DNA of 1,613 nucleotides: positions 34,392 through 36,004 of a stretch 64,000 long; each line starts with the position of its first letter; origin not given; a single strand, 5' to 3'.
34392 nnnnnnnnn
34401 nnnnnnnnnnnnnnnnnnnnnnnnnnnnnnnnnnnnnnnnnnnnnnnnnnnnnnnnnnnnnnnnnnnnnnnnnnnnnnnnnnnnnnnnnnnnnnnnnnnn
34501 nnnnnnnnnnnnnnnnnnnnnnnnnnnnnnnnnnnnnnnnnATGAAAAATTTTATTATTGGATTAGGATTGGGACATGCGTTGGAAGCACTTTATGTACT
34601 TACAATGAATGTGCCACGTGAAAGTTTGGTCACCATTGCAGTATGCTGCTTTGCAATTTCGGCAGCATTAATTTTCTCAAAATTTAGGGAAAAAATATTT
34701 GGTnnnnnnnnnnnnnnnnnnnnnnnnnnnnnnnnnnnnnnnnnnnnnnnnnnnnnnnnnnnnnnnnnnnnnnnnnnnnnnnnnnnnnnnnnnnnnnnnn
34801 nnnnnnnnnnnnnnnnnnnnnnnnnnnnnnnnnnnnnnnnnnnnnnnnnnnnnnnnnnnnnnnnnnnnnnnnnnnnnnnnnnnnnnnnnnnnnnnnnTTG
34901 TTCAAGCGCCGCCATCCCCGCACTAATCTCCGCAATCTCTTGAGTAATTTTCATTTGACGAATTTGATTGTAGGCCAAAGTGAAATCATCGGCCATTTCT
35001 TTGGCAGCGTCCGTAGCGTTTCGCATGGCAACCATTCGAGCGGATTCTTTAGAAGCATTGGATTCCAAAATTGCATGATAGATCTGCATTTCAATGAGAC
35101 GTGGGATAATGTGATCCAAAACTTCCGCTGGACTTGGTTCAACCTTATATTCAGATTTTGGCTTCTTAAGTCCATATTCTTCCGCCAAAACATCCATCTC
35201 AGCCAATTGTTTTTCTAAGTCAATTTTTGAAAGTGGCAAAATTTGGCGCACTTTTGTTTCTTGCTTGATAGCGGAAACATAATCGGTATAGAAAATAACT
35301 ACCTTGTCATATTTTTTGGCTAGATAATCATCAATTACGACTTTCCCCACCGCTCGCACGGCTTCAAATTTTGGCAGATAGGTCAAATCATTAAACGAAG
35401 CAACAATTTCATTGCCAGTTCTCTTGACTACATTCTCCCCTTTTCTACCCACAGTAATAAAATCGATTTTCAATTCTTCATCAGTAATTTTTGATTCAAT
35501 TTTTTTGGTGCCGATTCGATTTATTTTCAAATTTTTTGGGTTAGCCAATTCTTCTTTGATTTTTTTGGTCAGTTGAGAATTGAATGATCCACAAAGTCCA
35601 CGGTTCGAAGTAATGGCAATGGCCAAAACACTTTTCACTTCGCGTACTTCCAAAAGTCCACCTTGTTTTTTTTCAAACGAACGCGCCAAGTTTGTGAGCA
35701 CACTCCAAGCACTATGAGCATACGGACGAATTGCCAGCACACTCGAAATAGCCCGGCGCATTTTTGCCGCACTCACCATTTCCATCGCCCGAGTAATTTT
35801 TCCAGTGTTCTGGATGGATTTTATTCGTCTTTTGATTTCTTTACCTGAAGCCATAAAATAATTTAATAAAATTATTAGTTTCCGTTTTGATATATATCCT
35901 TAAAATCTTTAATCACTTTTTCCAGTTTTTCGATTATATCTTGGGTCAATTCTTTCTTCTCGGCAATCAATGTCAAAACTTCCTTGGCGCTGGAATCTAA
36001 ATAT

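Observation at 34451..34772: Self-contained small-protein transcription unit embedded antisense in the atpG-atpD gap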

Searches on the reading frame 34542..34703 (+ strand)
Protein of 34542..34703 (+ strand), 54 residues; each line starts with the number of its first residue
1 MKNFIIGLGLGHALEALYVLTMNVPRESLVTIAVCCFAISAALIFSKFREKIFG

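Call 9: search_protein_families(library=pfam, proteins=[window:34542-34703:+], max_evalue=10)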
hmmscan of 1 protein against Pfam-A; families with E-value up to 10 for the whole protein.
seq(54 aa): 1 family
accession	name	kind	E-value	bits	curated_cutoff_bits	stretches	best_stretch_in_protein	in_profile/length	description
PF07402.16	Herpes_U26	-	0.0022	18.1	25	1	3-52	7-57/293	Human herpesvirus U26 protein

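Call 10: search_protein_families(library=ncbifam, proteins=[window:34542-34703:+], max_evalue=10)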
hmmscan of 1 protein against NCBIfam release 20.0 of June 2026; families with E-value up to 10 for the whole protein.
seq(54 aa): 0 families
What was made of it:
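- On ATP synthase accessory proteins (AtpI PF03899, AtpZ/ATPase_gene1 PF09527): NCBIfam returned nothing (calls 9, 10).
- No Pfam or NCBIfam match to ATP-synthase accessory families was found (calls 9, 10).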

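Call 11: find_homologous_proteins(query=window:34542-34703:+, max_evalue=10)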
Query seq(54 aa) (54 aa): 1 proteins with E <= 10 among 1 candidates.
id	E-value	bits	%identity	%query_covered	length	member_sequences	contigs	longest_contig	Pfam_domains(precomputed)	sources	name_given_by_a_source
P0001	4.2e-27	109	100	100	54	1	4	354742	-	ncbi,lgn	ncbi:MAG: hypothetical protein WAV31_01905 [Candidatus Moraniibacteriota bacterium]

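Call 13: find_encoding_contigs(protein=P0001, flank=5000, max_places=10)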
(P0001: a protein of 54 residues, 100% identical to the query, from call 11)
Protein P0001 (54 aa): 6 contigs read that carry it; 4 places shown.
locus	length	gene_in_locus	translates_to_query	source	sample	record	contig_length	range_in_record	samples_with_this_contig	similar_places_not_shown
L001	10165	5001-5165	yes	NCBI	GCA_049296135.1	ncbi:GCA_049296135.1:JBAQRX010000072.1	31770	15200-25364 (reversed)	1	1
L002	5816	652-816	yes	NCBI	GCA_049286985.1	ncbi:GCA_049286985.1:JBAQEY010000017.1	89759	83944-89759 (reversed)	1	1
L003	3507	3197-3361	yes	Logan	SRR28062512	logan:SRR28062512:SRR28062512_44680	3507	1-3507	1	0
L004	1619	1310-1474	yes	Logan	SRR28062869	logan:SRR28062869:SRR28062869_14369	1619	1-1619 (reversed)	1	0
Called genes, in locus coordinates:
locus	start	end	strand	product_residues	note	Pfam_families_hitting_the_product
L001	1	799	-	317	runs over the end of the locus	-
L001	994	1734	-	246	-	-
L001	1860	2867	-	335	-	PF14257:DUF4349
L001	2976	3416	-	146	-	PF02823:ATP-synt_DE_N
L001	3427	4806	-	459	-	PF02874:ATP-synt_ab_N, PF00006:ATP-synt_ab, PF22919:ATP-synt_VA_C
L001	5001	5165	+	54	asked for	-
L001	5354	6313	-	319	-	PF00231:ATP-synt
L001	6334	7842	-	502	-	PF02874:ATP-synt_ab_N, PF00006:ATP-synt_ab, PF00306:ATP-synt_ab_C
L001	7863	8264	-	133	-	PF00213:OSCP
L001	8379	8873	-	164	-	PF00430:ATP-synt_B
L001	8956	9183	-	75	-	PF00137:ATP-synt_C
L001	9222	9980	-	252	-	PF00119:ATP-synt_A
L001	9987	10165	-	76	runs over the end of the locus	-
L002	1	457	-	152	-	PF02874:ATP-synt_ab_N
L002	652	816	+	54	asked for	-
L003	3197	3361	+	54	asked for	-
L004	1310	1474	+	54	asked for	-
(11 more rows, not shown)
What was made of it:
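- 34542..34706 (+): 54-codon ORF plus stop, coding for a predicted two-helix membrane hairpin. Moraniibacteriota MAG and is identical on the four same-species contigs shown, of six that carry it (calls 11, 13).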

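Call 16: search_protein_representatives(protein=window:34542-34703:+)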
Query: 54 residues. Proteins with E-value up to 0.001 (for the whole library): 2; up to 1e-10: 1; up to 1e-30: 0. The best 2 are listed.
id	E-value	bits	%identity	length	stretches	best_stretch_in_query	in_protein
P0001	1.3e-27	109.1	100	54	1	1-54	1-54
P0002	2.4e-04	36.9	35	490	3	4-35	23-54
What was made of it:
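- It has no homologue anywhere (calls 11, 16).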

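Call 65: search_protein_families(library=phrogs, proteins=[window:34542-34703:+], max_evalue=0.1)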
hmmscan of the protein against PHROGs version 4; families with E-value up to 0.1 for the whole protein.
seq(54 aa): 0 families
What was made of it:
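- On Moron-like autonomous insertion: No phage family matched (call 65).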

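Call 66: search_protein_families(library=padloc, proteins=[window:34542-34703:+], max_evalue=0.1)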
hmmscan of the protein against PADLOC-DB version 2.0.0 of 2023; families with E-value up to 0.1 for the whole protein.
seq(54 aa): 0 families
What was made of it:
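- There is no match to any toxin family or PADLOC model (calls 9, 10, 66).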

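Call 67: search_solved_structures(query=window:34542-34703:+, max_evalue=10)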
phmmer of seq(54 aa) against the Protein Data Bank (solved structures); distinct sequences matched with E-value up to 10: 0.
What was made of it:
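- There is nothing in Pfam, NCBIfam, PHROGs, PADLOC or PDB (calls 9-11, 16, 65-67).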

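Call 70: search_protein_families(library=pfam, proteins=[P0002], max_evalue=0.001)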
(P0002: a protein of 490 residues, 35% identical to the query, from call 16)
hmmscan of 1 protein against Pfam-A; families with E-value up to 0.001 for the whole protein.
P0002 (490 aa): 1 family
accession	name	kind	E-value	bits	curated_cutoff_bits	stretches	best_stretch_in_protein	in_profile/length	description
PF24312.1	Ig-like_POM152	-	0.00037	21.2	27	0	357-385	57-85/89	Nucleoporin POM152, Ig-like domain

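Call 76: predict_structure(protein=window:34542-34703:+)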
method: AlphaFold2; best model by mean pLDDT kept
length: 54 residues; sequences in the alignment: 1
mean_pLDDT: 82.6   pTM: 0.48
mean pLDDT of the five models: 82.6, 78.1, 73.6, 73.0, 72.8
residues with pLDDT >= 90: 15; 70-90: 35; 50-70: 4; < 50: 0
segments of 3 or more residues with pLDDT < 50: none
pLDDT, mean of each block of 10 residues (from residue 1): 71 80 81 91 91 79
secondary structure, 60 per line:
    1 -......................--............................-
elements in order: H2-23 H26-53
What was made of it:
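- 34542..34706 (+): AlphaFold2 on the single sequence gives helices 2-23 and 26-53, mean pLDDT 82.6 (call 76).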

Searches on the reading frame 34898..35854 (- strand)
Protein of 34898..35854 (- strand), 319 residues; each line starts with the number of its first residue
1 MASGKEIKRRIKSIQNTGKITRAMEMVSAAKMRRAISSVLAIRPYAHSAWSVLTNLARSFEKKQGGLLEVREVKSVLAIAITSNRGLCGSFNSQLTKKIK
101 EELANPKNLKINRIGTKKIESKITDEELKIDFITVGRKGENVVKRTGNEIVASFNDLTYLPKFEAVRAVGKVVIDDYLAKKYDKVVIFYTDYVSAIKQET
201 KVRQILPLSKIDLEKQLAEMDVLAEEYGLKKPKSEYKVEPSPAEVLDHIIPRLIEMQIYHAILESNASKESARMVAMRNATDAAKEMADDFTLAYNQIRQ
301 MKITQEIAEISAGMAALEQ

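Call 14: find_related_loci(query=window:34898-35854:-, collection=genome_contigs, flank=4000)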
Query window:34898-35854:- (319 aa) in genome_contigs; peptide patterns used: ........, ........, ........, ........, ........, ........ (x = any residue, [..] = any of these).
600 stretches matched a pattern (row limit reached: there are more); 578 encode a relative of the query (tblastn E <= 1e-3); the best 80 are kept; 80 distinct loci.
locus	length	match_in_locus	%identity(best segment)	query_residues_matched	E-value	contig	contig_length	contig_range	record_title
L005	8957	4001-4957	95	1-319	0e+0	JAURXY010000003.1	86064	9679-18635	MAG: bacterium isolate E10_metabat.bin.66_sub E10_k141_320471, whole genome shotgun sequence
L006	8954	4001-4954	93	1-318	0e+0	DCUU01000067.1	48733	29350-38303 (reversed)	MAG TPA_asm: Candidatus Moranbacteria bacterium UBA2206 UBA2206_contig_13140, whole genome shotgun sequence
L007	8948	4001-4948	76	1-318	6e-164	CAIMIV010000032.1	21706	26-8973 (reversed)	uncultured bacterium isolate MJ-2014-D5_bin-329 genome assembly, contig: bin-329:32/71, whole genome shotgun sequence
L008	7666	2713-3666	75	1-318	5e-162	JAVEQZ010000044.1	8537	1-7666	MAG: Candidatus Moraniibacteriota bacterium isolate BF_dRep_41 NODE_27746_length_8537_cov_61.004281_Biofilm4, whole geno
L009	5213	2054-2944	78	22-318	1e-160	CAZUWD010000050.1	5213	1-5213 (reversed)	MAG TPA_asm: uncultured Bdellovibrionales bacterium isolate SRP257756_co1_220 genome assembly, contig: NODE_15047_length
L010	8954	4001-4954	73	1-318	9e-158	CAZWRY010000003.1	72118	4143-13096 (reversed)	MAG TPA_asm: uncultured Bdellovibrionales bacterium isolate binchicken_co27_254 genome assembly, contig: NODE_591_length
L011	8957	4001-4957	72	1-318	5e-154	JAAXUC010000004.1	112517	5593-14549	MAG: Candidatus Moraniibacteriota bacterium isolate W4_Combined_metabat1_134 W4_Combined_metabat1_134_NODE_42, whole gen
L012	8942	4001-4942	72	5-318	1e-153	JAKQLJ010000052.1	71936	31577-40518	MAG: bacterium isolate USDV_maxbin.175 k141_1215273, whole genome shotgun sequence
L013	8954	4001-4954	68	1-318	2e-149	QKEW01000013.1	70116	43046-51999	MAG: bacterium isolate SZUA-486 scaffold_2303, whole genome shotgun sequence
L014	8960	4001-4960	68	1-319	2e-148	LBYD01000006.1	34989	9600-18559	MAG: Candidatus Moranbacteria bacterium GW2011_GWC2_40_12 UT79_C0006, whole genome shotgun sequence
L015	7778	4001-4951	71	1-317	3e-147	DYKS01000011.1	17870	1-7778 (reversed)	MAG TPA_asm: Candidatus Elulimicrobium sp. isolate SulCav_AS07-7_35_57 SulCav_AS07_7_3138_length_17870_cov_32_709009, wh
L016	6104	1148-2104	66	1-318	3e-147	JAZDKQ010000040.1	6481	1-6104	MAG: Candidatus Moraniibacteriota bacterium isolate MEGAHIT-group-0.544 k141_5141063, whole genome shotgun sequence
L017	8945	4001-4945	70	5-319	6e-145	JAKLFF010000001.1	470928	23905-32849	MAG: Patescibacteria group bacterium isolate RA.bin150 RA.bin150_1, whole genome shotgun sequence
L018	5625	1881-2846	60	1-318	5e-125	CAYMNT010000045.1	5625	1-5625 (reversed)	MAG TPA_asm: uncultured Bdellovibrionales bacterium isolate SRP144503_co3_323 genome assembly, contig: NODE_7726_length_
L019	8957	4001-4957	56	2-318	6e-119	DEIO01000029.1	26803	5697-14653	MAG TPA_asm: Patescibacteria group bacterium UBA2772 UBA2772_contig_9003, whole genome shotgun sequence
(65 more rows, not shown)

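Call 27: find_related_loci(query=window:34898-35854:-, collection=metagenome_contigs, flank=4000)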
Query window:34898-35854:- (319 aa) in metagenome_contigs; peptide patterns used: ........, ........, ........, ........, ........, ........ (x = any residue, [..] = any of these).
600 stretches matched a pattern (row limit reached: there are more); 568 encode a relative of the query (tblastn E <= 1e-3); the best 80 are kept; 80 distinct loci.
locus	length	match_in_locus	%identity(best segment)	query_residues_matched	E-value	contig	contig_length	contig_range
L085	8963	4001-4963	90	1-319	0e+0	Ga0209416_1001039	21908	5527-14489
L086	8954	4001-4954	77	1-318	2e-168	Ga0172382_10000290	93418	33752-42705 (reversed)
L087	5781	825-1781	74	1-319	2e-162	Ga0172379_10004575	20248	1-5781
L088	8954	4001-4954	74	1-318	1e-160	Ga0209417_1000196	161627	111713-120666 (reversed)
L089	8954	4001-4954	74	1-318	1e-162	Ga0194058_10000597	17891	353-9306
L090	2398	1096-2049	72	1-318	4e-171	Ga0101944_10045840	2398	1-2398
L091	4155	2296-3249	75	1-318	3e-160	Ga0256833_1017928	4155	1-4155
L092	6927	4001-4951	68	2-318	6e-152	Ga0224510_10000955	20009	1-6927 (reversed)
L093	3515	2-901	74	19-318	7e-157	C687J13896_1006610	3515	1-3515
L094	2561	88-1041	69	1-318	3e-159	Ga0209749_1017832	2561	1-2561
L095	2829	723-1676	69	1-318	3e-155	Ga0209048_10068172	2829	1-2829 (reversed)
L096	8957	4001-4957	67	1-318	6e-147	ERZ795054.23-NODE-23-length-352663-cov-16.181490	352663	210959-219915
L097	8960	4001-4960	66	1-319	1e-146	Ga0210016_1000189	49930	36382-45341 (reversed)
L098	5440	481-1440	66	1-319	2e-147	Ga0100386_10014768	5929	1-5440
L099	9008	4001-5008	66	1-318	5e-146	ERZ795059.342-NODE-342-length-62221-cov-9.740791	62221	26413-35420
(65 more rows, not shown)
